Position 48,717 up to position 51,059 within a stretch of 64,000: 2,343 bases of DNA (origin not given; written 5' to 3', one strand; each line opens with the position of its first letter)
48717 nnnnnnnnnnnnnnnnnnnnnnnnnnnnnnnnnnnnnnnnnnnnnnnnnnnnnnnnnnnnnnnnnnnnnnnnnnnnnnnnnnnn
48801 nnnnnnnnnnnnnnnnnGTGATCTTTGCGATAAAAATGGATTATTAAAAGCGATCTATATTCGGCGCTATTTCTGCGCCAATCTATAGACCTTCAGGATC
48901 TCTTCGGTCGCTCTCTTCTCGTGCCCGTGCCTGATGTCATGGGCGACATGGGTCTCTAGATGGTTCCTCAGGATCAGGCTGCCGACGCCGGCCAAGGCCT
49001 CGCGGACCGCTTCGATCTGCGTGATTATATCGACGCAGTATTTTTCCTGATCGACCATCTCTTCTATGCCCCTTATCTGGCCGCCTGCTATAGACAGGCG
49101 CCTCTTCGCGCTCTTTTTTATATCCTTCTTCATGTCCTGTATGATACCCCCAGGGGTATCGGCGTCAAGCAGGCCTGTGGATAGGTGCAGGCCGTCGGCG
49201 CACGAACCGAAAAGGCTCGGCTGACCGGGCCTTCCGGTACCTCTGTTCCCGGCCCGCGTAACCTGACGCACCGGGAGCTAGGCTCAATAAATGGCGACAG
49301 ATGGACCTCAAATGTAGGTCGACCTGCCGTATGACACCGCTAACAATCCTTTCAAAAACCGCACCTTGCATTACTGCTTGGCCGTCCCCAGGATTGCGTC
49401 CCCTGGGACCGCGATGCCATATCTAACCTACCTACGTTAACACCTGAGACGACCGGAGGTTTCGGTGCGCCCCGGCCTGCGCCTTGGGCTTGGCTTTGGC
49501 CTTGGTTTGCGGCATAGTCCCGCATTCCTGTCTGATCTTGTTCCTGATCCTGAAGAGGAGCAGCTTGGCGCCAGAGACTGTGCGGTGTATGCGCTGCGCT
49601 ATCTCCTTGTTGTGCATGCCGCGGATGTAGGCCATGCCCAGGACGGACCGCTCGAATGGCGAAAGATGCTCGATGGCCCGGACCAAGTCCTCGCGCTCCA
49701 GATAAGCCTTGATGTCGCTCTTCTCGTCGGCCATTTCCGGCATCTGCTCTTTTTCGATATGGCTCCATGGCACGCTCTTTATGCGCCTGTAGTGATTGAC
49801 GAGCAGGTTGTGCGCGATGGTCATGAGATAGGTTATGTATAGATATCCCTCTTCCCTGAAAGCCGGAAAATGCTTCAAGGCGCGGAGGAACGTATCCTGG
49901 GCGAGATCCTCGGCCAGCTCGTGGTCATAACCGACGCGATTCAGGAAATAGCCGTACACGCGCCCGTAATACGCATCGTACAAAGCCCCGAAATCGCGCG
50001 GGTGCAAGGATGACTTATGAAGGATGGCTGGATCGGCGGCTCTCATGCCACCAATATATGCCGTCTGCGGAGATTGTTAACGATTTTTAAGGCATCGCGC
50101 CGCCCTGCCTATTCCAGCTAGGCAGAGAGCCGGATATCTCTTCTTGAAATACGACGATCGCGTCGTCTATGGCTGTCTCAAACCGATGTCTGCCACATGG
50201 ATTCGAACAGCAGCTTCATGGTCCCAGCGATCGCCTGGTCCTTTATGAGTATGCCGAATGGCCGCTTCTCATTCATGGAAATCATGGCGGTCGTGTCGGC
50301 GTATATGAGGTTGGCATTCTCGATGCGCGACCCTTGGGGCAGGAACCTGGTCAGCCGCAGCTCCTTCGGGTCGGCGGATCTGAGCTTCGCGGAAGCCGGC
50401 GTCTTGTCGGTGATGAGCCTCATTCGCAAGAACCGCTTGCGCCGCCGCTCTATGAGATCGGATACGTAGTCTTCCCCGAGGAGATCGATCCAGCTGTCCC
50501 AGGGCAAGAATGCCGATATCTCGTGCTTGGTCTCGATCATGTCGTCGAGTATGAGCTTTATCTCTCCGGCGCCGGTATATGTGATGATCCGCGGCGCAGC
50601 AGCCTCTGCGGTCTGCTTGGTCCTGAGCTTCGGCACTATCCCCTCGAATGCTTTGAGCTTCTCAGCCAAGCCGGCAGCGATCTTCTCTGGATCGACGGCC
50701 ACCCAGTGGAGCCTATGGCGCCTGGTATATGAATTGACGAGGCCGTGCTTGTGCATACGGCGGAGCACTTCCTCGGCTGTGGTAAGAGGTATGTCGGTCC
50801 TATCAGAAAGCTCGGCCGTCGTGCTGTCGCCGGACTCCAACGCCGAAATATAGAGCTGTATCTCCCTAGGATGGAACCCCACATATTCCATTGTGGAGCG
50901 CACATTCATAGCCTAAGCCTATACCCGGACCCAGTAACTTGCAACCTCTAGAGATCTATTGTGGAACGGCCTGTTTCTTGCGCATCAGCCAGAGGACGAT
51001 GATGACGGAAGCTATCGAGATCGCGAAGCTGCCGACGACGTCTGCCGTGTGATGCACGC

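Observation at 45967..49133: csoR - Gly/Met-rich secreted protein - CPH-type copB copper module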

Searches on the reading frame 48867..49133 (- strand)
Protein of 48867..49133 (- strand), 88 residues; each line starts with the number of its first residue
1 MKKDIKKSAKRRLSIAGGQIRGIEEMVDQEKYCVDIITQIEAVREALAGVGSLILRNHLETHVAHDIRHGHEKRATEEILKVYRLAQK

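Call 3: search_protein_families(library=pfam, proteins=[window:48867-49133:-], max_evalue=0.01)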
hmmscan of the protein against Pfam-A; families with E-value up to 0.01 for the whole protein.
window:48867-49133:- (88 aa): 1 family
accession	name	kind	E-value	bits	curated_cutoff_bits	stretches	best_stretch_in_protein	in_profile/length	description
PF02583.22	Trns_repr_metal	-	5.4e-24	84.8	22.8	1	6-82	2-75/78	Metal-sensitive transcriptional repressor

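Call 4: search_protein_families(library=ncbifam, proteins=[window:48867-49133:-], max_evalue=0.01)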
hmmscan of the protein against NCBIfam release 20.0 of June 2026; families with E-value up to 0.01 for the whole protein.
window:48867-49133:- (88 aa): 3 families
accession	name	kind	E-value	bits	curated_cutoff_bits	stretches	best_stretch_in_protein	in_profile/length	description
NF052430.1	repress_RicR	exception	1.9e-16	60.4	175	1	7-73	9-75/93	copper-sensing transcriptional repressor RicR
NF011613.0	PRK15039.1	equivalog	4.6e-10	40.1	138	1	6-82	8-84/90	Ni(II)/Co(II)-binding transcriptional repressor RcnR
NF008464.0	PRK11352.1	equivalog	2.3e-07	31.1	133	1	6-84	8-87/91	formaldehyde-responsive transcriptional repressor FrmR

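Call 29: search_solved_structures(query=window:48867-49133:-, max_evalue=0.001, show_alignments=5)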
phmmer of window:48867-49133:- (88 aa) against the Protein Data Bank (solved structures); distinct sequences matched with E-value up to 0.001: 9.
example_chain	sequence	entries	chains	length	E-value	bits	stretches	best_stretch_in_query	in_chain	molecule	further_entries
3aai_A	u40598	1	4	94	1e-13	54.3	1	4-82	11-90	Copper homeostasis operon regulatory protein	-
4m1p_A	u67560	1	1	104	1.8e-13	53.5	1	3-84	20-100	Copper-sensitive operon repressor (CsoR)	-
2hh7_A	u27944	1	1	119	4.5e-12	49.1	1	6-83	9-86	Hypothetical protein CsoR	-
4adz_A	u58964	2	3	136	8e-10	42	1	10-72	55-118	CSOR | COPPER SENSITIVE OPERON REPRESSOR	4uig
6ahx_A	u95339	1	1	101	1.2e-08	38.2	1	6-83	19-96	Putative cytosolic protein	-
5fmn_A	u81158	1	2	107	2.5e-07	34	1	10-75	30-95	INRS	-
7mq1_A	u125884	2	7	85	7.3e-07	32.6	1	14-67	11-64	Copper-sensing transcriptional repressor csoR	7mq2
7mq3_A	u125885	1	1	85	1.8e-06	31.3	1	14-65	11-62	Copper-sensing transcriptional repressor csoR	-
5lcy_A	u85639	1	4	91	0.00076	23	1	6-65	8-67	Frmr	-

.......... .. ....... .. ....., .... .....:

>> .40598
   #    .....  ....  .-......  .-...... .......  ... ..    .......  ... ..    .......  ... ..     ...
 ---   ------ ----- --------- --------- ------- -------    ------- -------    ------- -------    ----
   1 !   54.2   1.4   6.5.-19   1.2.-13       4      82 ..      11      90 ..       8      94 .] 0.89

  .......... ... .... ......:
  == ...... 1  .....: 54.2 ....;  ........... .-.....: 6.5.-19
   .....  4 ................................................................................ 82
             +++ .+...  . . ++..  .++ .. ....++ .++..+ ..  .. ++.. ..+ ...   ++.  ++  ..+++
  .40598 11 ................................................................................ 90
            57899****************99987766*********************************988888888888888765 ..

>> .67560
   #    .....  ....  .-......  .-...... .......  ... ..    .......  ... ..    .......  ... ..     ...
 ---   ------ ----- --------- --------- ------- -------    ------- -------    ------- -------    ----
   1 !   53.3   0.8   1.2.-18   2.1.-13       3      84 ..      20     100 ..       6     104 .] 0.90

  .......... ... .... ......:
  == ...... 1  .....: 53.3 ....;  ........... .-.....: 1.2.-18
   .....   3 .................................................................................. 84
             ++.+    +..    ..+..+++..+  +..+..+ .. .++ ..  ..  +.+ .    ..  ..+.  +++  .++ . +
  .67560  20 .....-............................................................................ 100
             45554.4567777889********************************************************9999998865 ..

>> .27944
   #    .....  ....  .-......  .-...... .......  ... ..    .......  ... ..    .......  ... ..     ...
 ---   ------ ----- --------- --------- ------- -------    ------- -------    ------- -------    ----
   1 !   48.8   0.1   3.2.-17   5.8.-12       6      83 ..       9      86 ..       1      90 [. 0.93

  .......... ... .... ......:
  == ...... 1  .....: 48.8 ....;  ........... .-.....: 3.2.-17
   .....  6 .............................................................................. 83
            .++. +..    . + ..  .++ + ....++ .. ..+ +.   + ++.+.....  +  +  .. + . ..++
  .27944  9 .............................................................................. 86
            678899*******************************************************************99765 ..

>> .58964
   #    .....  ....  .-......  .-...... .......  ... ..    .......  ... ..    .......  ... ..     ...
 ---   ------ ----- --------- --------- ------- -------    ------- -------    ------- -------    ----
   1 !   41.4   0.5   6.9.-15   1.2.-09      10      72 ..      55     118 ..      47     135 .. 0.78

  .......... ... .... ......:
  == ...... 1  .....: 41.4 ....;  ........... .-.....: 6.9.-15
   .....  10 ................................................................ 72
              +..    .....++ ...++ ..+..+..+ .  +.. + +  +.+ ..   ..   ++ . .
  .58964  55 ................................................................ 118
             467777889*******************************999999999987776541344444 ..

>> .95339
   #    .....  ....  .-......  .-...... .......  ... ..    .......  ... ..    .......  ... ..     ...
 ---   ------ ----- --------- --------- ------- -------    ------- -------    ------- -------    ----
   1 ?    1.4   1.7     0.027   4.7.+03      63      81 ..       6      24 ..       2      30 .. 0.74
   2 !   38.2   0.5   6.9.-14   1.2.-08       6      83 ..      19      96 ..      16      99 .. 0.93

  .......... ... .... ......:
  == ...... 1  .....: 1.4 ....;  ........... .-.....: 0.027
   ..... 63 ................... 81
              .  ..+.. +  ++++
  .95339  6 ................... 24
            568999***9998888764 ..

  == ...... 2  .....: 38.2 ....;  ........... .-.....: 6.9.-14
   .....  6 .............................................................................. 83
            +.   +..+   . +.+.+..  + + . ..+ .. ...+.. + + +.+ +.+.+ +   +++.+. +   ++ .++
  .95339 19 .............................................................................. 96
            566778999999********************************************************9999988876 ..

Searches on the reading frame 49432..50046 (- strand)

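Call 3: search_protein_families(library=pfam, proteins=[window:49432-50046:-], max_evalue=0.01)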
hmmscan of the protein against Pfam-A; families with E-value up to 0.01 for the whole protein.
window:49432-50046:- (204 aa): 4 families
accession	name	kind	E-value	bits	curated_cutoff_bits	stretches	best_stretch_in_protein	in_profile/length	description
PF04542.20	Sigma70_r2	-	1.9e-14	53.6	24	1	22-89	1-68/71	Sigma-70 region 2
PF08281.18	Sigma70_r4_2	-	9.2e-08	32.1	25.7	1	119-171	2-54/54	Sigma-70, region 4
PF07638.17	Sigma70_ECF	-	1.5e-05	25.4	21.1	1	47-174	51-182/185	ECF sigma factor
PF04545.22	Sigma70_r4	-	8.9e-05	22.4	24.1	1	124-173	1-50/50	Sigma-70, region 4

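Call 4: search_protein_families(library=ncbifam, proteins=[window:49432-50046:-], max_evalue=0.01)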
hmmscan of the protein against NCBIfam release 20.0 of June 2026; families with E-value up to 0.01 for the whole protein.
window:49432-50046:- (204 aa): 81 families (the best 25 are shown)
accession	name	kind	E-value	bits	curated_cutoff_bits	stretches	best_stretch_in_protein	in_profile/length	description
TIGR02937.1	sigma70-ECF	superfamily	3.9e-24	85.1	42.9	1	19-174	3-164/165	sigma-70 family RNA polymerase sigma factor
TIGR02952.1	Sig70_famx2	equivalog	5e-24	85.1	206.45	1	17-171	11-166/170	ECF subfamily RNA polymerase sigma factor, BldN family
TIGR02985.1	Sig70_bacteroi1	subfamily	5.8e-20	72.1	126.4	1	18-174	2-161/162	RNA polymerase sigma-70 factor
TIGR02950.1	SigM_subfam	subfamily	4.8e-19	68.8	147.95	1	22-173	5-156/159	RNA polymerase sigma factor, SigM family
NF007227.0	PRK09645.1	subfamily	1.8e-18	67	202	1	19-153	15-148/177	sigma-70 family RNA polymerase sigma factor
TIGR02989.1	Sig-70_gvs1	subfamily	1.1e-17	64.4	124.55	1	18-173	2-156/158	RNA polymerase sigma-70 factor, Rhodopirellula/Verrucomicrobium family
NF004113.0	PRK05602.1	equivalog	1.4e-17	64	208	1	36-181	63-207/211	RNA polymerase sigma factor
NF007228.0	PRK09646.1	subfamily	7.8e-17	61.6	226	1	17-171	30-183/194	ECF RNA polymerase sigma factor SigK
NF009166.1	PRK12513.1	equivalog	9.2e-16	58.1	206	1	17-158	22-169/193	RNA polymerase sigma factor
NF009171.0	PRK12518.1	equivalog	1.2e-15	57.8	208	1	12-173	22-182/191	RNA polymerase sigma factor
NF058625.1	sigma_PG0214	equivalog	5.3e-15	55.5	130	1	37-178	23-164/170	GFO_1088 family ECF-type sigma factor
NF007216.0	PRK09638.1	equivalog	3.5e-14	53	194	1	19-173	20-172/180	RNA polymerase sigma factor SigY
TIGR02959.1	SigZ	equivalog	4.4e-14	52.7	168.65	1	24-175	2-148/170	RNA polymerase sigma factor SigZ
NF010500.0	PRK13919.1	subfamily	8.5e-14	52.1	226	1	19-160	25-168/186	putative RNA polymerase sigma E protein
TIGR02983.1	SigE-fam_strep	subfamily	1.6e-13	50.9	141.55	1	18-175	7-158/162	SigE family RNA polymerase sigma factor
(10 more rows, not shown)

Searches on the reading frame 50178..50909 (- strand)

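Call 3: search_protein_families(library=pfam, proteins=[window:50178-50909:-], max_evalue=0.01)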
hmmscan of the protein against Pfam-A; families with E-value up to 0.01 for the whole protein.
window:50178-50909:- (243 aa): 4 families
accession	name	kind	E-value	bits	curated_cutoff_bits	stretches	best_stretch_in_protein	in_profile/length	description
PF01978.25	TrmB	-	8.2e-10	38.8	25.6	1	9-75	3-68/68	Sugar-specific transcriptional regulator TrmB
PF24270.1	HTH_Cmi2_C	-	0.0013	19.4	27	1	21-63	81-123/125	Cmi2, C-terminal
PF09339.16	HTH_IclR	-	0.0031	17.7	22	1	28-58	16-48/52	IclR helix-turn-helix domain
PF02082.26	Rrf2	-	0.005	17.4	30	1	19-61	13-56/132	Iron-dependent Transcriptional regulator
